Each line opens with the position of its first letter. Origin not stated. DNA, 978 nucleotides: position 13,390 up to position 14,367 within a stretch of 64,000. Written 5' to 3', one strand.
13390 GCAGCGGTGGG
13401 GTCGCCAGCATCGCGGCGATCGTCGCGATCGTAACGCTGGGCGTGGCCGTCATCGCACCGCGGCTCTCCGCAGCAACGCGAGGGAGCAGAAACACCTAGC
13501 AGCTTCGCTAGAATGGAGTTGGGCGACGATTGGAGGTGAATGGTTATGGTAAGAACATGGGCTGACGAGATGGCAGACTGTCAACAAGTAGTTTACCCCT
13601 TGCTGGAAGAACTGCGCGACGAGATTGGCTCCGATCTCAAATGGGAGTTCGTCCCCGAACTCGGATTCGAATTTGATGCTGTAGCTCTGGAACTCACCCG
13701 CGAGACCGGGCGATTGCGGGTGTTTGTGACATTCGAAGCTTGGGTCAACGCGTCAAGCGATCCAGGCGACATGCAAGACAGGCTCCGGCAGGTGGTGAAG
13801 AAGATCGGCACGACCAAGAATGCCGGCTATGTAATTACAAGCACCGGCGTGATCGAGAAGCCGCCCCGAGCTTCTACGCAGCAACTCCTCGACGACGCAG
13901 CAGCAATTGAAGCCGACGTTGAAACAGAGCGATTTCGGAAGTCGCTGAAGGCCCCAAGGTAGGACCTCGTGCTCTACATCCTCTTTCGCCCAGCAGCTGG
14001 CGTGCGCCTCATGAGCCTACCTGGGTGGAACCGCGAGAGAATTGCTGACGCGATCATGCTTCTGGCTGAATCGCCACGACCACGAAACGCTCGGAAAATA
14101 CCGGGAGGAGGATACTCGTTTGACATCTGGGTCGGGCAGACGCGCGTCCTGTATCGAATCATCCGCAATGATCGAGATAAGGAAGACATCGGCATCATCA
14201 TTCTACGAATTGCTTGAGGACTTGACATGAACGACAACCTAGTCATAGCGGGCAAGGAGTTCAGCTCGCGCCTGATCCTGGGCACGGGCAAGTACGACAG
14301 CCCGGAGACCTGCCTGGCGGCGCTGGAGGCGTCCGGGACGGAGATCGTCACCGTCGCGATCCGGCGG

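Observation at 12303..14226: Lower-GC four-gene island (GIY-YIG protein, small TM ORF, unknown protein, RelE/ParE-like toxin) wedged between thiC and thiG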

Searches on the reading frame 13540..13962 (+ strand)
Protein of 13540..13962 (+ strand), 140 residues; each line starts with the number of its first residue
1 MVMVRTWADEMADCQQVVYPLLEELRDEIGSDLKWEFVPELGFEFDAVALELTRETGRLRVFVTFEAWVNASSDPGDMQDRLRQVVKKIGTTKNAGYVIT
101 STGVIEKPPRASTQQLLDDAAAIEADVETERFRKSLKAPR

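Call 4: search_protein_families(library=pfam, proteins=[window:13540-13962:+], max_evalue=1)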
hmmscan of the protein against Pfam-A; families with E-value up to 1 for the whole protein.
window:13540-13962:+ (140 aa): 2 families
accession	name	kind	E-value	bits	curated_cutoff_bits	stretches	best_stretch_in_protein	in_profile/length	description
PF02033.23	RBFA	-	0.011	16.4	34.7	1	23-48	69-94/105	Ribosome-binding factor A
PF23313.1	4HB_KIF14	-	0.12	12.7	27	0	62-91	58-90/141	KIF14 four-helical bundle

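Call 5: search_protein_families(library=padloc, proteins=[window:13540-13962:+], max_evalue=1)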
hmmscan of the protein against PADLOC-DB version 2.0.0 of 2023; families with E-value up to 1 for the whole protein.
window:13540-13962:+ (140 aa): 0 families

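Call 7: search_protein_families(library=ncbifam, proteins=[window:13540-13962:+], max_evalue=0.1)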
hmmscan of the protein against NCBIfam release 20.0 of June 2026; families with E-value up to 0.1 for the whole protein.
window:13540-13962:+ (140 aa): 0 families

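Call 27: find_homologous_proteins(query=window:13540-13962:+, max_evalue=0.01)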
Query window:13540-13962:+ (140 aa): 10 proteins with E <= 0.01 among 88 candidates.
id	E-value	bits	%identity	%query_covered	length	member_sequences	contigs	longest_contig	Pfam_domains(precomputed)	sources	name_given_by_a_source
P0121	1.5e-84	298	100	99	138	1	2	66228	-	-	-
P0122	1.5e-72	260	88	99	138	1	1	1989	-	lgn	-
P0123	3.3e-69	249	85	99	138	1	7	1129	-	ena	-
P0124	2.3e-68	246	84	99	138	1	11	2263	-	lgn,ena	-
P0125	1.0e-67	244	83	99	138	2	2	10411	-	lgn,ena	-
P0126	3.5e-67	242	83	99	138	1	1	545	-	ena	-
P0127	1.1e-65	237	86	93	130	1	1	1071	-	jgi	jgi:hypothetical protein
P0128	5.3e-64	232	78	99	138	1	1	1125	-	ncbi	-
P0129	1.5e-59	218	72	99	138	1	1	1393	-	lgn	-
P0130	4.7e-43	164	59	99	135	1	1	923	-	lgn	-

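Call 30: find_encoding_contigs(protein=P0130, flank=3000, max_places=3)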
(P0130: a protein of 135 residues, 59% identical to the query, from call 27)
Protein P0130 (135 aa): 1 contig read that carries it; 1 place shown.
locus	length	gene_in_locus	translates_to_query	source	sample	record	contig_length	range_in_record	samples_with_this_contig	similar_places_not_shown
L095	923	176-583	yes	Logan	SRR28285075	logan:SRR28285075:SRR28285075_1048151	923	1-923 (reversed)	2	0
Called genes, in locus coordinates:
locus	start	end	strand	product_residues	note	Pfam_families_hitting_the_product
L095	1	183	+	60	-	?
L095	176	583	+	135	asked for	-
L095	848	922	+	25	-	?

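Call 31: find_encoding_contigs(protein=P0129, flank=3000, max_places=3)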
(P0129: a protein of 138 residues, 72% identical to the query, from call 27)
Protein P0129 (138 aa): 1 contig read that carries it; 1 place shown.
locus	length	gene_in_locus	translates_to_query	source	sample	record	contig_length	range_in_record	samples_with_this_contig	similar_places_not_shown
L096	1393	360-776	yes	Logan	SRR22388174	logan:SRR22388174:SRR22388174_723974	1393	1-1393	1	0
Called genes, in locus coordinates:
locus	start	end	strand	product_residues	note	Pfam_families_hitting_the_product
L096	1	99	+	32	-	?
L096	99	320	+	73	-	-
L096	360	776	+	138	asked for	-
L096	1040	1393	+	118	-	?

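Call 49: predict_structure(alignment_id=A1)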
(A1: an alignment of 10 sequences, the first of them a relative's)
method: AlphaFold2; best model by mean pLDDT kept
length: 138 residues; sequences in the alignment: 10
mean_pLDDT: 73.9   pTM: 0.61
mean pLDDT of the five models: 73.9, 72.7, 72.4, 72.2, 56.3
residues with pLDDT >= 90: 0; 70-90: 95; 50-70: 38; < 50: 5
segments of 3 or more residues with pLDDT < 50: 136-138
pLDDT, mean of each block of 10 residues (from residue 1): 68 82 84 78 76 82 76 80 76 77 74 70 58 48
secondary structure, 60 per line:
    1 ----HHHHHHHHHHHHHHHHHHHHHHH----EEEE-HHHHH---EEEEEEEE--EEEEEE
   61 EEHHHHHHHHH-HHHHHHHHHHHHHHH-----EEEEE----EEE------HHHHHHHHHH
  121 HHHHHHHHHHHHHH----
elements in order: H5-27 E32-35 H37-41 E45-52 E55-62 H63-71 H73-87 E93-97 E102-104 H111-134

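Call 51: search_protein_representatives(alignment_id=A1)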
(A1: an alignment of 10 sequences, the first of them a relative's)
Query: 10 sequences, 138 profile positions. Proteins with E-value up to 0.001 (for the whole library): 17; up to 1e-10: 9; up to 1e-30: 3. The best 17 are listed.
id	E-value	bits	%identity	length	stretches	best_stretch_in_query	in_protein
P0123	4.0e-80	282.6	-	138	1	1-138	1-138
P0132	2.7e-43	163.3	-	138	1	1-134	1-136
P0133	8.4e-35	135.8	-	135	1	1-134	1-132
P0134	5.2e-18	81.5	-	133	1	1-131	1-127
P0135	8.1e-17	77.6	-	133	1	1-129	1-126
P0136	1.5e-15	73.5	-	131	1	1-124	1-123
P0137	6.8e-15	71.4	-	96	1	1-95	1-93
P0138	2.2e-12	63.2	-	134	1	1-130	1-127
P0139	1.2e-11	60.8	-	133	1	1-132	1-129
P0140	2.3e-09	53.4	-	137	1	1-122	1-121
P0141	1.2e-08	51.1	-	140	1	3-106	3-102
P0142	2.3e-08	50.2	-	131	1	2-124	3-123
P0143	4.4e-08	49.3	-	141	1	1-135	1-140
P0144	1.1e-05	41.6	-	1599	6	43-99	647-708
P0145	1.1e-05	41.5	-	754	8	3-95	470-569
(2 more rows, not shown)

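Call 60: fold_search(model_id=the predicted structure, library=pdb)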
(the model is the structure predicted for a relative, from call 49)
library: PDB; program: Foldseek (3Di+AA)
matches with E <= 10: 930; with E <= 0.001: 0
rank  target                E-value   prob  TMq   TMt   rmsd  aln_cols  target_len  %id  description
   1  7et0_C                3.4e-02  0.54  0.29  0.07  10.7       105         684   14  Crystal structure of the complex formed by Wolbachia cytoplasmic incompatibility factors CinA and CinB from wPip (released 2021-11-10)
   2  7esz_C                6.4e-02  0.33  0.28  0.07  12.4       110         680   15  Crystal structure of the complex formed by Wolbachia cytoplasmic incompatibility factors CinA and CinB with Mn2+ from  (released 2021-11-10)
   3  7uxa_B                6.8e-02  0.35  0.27  0.29  10.0       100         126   16  Human tRNA Splicing Endonuclease Complex bound to pre-tRNA-ARG (released 2023-02-08)
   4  7et0_A                7.3e-02  0.30  0.27  0.07  11.1       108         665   15  Crystal structure of the complex formed by Wolbachia cytoplasmic incompatibility factors CinA and CinB from wPip (released 2021-11-10)
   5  7esz_A                7.8e-02  0.33  0.28  0.07  11.9       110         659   17  Crystal structure of the complex formed by Wolbachia cytoplasmic incompatibility factors CinA and CinB with Mn2+ from  (released 2021-11-10)
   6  8fg6_B                1.2e-01  0.91  0.40  0.37   3.6        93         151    6  Design of amyloidogenic peptide traps (released 2024-03-20)
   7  9yxy_A                1.3e-01  0.30  0.21  0.12  11.1        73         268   11  Crystal structure of EEPD1 EEP domain dimer at pH 5.5 (released 2026-03-18)
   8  7zrz_DP1              2.0e-01  0.21  0.27  0.32  10.3       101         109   16  Structure of the human tRNA splicing endonuclease defines substrate recognition (released 2023-05-17)
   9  8hmy_D                2.3e-01  0.16  0.26  0.27  11.4       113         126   18  Cryo-EM structure of the human pre-catalytic TSEN/pre-tRNA complex (released 2023-04-19)
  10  4gz1_B                2.6e-01  0.12  0.21  0.13  11.5        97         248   10  Mus Musculus Tdp2 reaction product (5'-phosphorylated DNA)-Mg2+ complex at 1.5 Angstroms resolution (released 2012-10-31)
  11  6l4l                  2.9e-01  0.14  0.21  0.13  12.3       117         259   10  Crystal structure of S. aureus CntK in inactive state (released 2020-10-21)
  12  3owq_B                3.3e-01  0.11  0.18  0.13   8.6        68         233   10  X-Ray Structure of Lin1025 protein from Listeria innocua, Northeast Structural Genomics Consortium Target LkR164 (released 2010-10-20)
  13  2gpi                  3.5e-01  0.21  0.25  0.33   6.1        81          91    6  Crystal structure of a protein of unknown function from duf1488 family (shew_3726) from shewanella loihica pv-4 at 1.60  (released 2006-06-13)
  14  6ca4_C                3.5e-01  0.13  0.20  0.13   9.0        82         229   15  Crystal structure of humanized D. rerio TDP2 by 14 mutations (released 2018-05-02)
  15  7p83_A                3.5e-01  0.12  0.19  0.09  13.5       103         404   10  Crystal structure of Apo form of S-adenosylmethionine synthetase from Methanocaldococcus jannaschii (released 2021-11-17)
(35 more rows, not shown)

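Call 65: find_related_loci(query=A4, collection=metagenome_contigs, flank=4000)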
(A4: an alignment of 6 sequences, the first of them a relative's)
Query A4 (138 aa) in metagenome_contigs; peptide patterns used: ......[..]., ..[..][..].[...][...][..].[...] (x = any residue, [..] = any of these).
182 stretches matched a pattern; 1 encode a relative of the query (tblastn E <= 1e-3); 1 distinct loci.
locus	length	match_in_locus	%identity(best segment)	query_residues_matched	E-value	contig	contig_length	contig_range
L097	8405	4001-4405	45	1-137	7e-35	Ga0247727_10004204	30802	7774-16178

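Call 67: find_encoding_contigs(protein=P0136, flank=4000, max_places=3)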
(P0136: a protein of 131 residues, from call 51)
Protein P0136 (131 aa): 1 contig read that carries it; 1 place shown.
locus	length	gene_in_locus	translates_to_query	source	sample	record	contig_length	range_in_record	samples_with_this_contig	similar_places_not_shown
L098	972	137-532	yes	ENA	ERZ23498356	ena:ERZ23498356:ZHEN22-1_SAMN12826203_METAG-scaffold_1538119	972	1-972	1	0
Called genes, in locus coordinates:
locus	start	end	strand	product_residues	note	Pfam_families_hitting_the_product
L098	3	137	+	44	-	?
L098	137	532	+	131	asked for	-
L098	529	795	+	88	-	-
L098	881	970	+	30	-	?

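Call 98: search_dna_similar(query=window:13546-13962:+, collection=plasmids, mode=protein, max_evalue=0.01, max_rows=10)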
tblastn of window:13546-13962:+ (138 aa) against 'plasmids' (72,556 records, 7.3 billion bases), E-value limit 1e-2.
No match.

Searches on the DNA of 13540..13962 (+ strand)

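Call 107: search_rna_families(source=L097, start=900, end=4100, threshold=evalue, max_evalue=0.01)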
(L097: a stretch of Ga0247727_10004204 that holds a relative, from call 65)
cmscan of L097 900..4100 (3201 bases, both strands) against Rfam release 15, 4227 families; matches with E-value up to 0.01: 1.
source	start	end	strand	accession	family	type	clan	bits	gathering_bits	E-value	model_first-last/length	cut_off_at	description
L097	1304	1395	+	RF00059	TPP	Cis-reg; riboswitch;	-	46.1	54.3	3.8e-07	11-88/105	no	TPP riboswitch aptamer (THI element)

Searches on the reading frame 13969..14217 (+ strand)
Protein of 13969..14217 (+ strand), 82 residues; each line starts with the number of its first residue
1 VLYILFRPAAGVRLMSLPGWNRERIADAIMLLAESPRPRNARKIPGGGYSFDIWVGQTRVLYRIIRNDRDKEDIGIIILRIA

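Call 4: search_protein_families(library=pfam, proteins=[window:13969-14217:+], max_evalue=1)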
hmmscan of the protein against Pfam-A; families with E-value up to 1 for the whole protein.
window:13969-14217:+ (82 aa): 1 family
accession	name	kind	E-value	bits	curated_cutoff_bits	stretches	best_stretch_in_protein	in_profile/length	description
PF05016.21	ParE_toxin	-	0.021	15.8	23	1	23-81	30-82/89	ParE toxin of type II toxin-antitoxin system, parDE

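Call 5: search_protein_families(library=padloc, proteins=[window:13969-14217:+], max_evalue=1)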
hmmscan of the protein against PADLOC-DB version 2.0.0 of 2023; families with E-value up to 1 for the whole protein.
window:13969-14217:+ (82 aa): 0 families

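Call 7: search_protein_families(library=ncbifam, proteins=[window:13969-14217:+], max_evalue=0.1)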
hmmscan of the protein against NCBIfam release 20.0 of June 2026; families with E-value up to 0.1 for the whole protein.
window:13969-14217:+ (82 aa): 0 families

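Call 28: find_homologous_proteins(query=window:13969-14217:+, max_evalue=0.01)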
Query window:13969-14217:+ (82 aa): 1 proteins with E <= 0.01 among 1 candidates.
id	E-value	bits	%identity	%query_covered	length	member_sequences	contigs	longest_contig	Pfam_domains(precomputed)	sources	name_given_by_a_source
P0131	5.5e-47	175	100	100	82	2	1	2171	-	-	-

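Call 52: search_solved_structures(query=window:13969-14217:+, max_evalue=10, show_alignments=3)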
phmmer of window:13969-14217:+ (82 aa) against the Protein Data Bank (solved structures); distinct sequences matched with E-value up to 10: 0.

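Call 79: search_solved_structures(query=A7, max_evalue=10, show_alignments=3)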
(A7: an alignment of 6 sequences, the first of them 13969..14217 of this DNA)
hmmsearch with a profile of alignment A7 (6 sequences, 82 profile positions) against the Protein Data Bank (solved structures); distinct sequences matched with E-value up to 10: 5.
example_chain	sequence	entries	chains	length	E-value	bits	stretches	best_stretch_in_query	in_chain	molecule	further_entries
4v7k_Ay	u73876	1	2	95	0.036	17.8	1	4-67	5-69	Toxin relE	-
4fxe_D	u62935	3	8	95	0.038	17.7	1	4-67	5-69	mRNA interferase RelE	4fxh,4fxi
2kc8_A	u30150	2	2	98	0.042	17.6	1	4-67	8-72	Toxin relE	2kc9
4v7j_Ay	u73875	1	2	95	0.12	16.2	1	4-67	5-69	Toxin relE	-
7fh0_A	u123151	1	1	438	0.97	13.2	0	12-29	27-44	Spike protein S1,Spike protein S1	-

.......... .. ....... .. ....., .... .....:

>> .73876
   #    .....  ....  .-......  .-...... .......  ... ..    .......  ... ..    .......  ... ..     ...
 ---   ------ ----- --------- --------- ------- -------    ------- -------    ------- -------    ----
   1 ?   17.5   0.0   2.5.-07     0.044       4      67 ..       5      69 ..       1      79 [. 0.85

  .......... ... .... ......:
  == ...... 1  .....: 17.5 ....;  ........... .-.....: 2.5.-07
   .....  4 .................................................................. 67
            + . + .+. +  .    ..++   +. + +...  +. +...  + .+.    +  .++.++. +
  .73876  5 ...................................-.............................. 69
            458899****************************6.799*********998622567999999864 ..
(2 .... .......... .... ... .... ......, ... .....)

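Call 80: search_protein_families(library=pfam, alignment_id=A7, max_evalue=1)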
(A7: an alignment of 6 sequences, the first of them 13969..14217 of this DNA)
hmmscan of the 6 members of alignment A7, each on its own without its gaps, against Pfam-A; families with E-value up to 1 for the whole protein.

A. member 1, window:13969-14217:+ (82 aa): 1 family
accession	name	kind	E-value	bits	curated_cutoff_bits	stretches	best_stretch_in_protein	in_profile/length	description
PF05016.21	ParE_toxin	-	0.021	15.8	23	1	23-81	30-82/89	ParE toxin of type II toxin-antitoxin system, parDE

B. families by the number of members that match (of 6 scanned): 4 families
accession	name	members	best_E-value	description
PF05016.21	ParE_toxin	4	0.0002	ParE toxin of type II toxin-antitoxin system, parDE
PF14086.11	DUF4266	1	0.016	Domain of unknown function (DUF4266)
PF22448.1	RepB_primase_C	1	0.024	RepB DNA-primase C-terminal helical domain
PF19486.4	DUF6022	1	0.19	Family of unknown function (DUF6022)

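Call 99: search_dna_similar(query=window:13969-14217:+, collection=plasmids, mode=protein, max_evalue=0.01, max_rows=10)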
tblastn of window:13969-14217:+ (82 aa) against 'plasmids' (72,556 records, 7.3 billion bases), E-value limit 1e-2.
Records with a match: 2; places in all: 2; records where one place covers at least 80% of the query: 1.
Best place of each record, by identity: <60% 2.
By first word of the organism name: Arthrobacter 2.
By predicted mobility (MOB-suite, as given by PLSDB): mobilizable 1; non-mobilizable 1.
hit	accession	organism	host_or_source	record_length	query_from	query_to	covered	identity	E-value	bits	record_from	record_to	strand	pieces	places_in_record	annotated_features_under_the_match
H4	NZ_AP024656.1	Arthrobacter sp. NicSoilB8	-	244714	8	78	87%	40.8%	9e-5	45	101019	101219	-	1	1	type II toxin-antitoxin system RelE/ParE family toxin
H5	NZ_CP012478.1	Arthrobacter sp. ERGS1:01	single,stream water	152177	4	64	74%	39.3%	1e-3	42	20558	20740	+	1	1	type II toxin-antitoxin system RelE/ParE family toxin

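Call 100: get_annotated_region(hit=H4, flank=1200)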
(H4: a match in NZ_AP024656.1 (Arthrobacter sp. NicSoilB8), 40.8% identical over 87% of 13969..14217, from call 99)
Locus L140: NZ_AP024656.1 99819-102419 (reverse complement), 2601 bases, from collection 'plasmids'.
description: Arthrobacter sp. NicSoilB8 plasmid pNicSoilB8, complete sequence
organism: Arthrobacter sp. NicSoilB8 (NCBI taxid 2830998)
taxonomy: Bacteria; Actinomycetota; Actinomycetes; Micrococcales; Micrococcaceae; Arthrobacter; Arthrobacter sp. NicSoilB8
host: -; source: -; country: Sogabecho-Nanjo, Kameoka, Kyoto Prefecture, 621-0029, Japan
typing (MOB-suite, as given by PLSDB): mobilizable; replicon rep_cluster_1210; relaxase MOBP
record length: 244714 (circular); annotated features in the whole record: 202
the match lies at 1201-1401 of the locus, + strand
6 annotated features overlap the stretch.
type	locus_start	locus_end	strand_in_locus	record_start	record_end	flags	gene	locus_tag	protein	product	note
CDS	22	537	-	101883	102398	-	-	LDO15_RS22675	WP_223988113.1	hypothetical protein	-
CDS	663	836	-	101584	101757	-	-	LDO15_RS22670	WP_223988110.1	hypothetical protein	-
CDS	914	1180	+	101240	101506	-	-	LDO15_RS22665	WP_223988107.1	type II toxin-antitoxin system Phd/YefM family antitoxin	-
CDS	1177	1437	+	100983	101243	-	-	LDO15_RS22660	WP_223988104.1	type II toxin-antitoxin system RelE/ParE family toxin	GO:0030541 - plasmid partitioning [Evidence IEA]; GO:0051290 - protein heterotetramerization [Evidence IEA]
CDS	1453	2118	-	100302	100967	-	-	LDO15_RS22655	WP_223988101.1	plasmid pRiA4b ORF-3 family protein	-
CDS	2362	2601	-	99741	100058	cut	-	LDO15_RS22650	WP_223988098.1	hypothetical protein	-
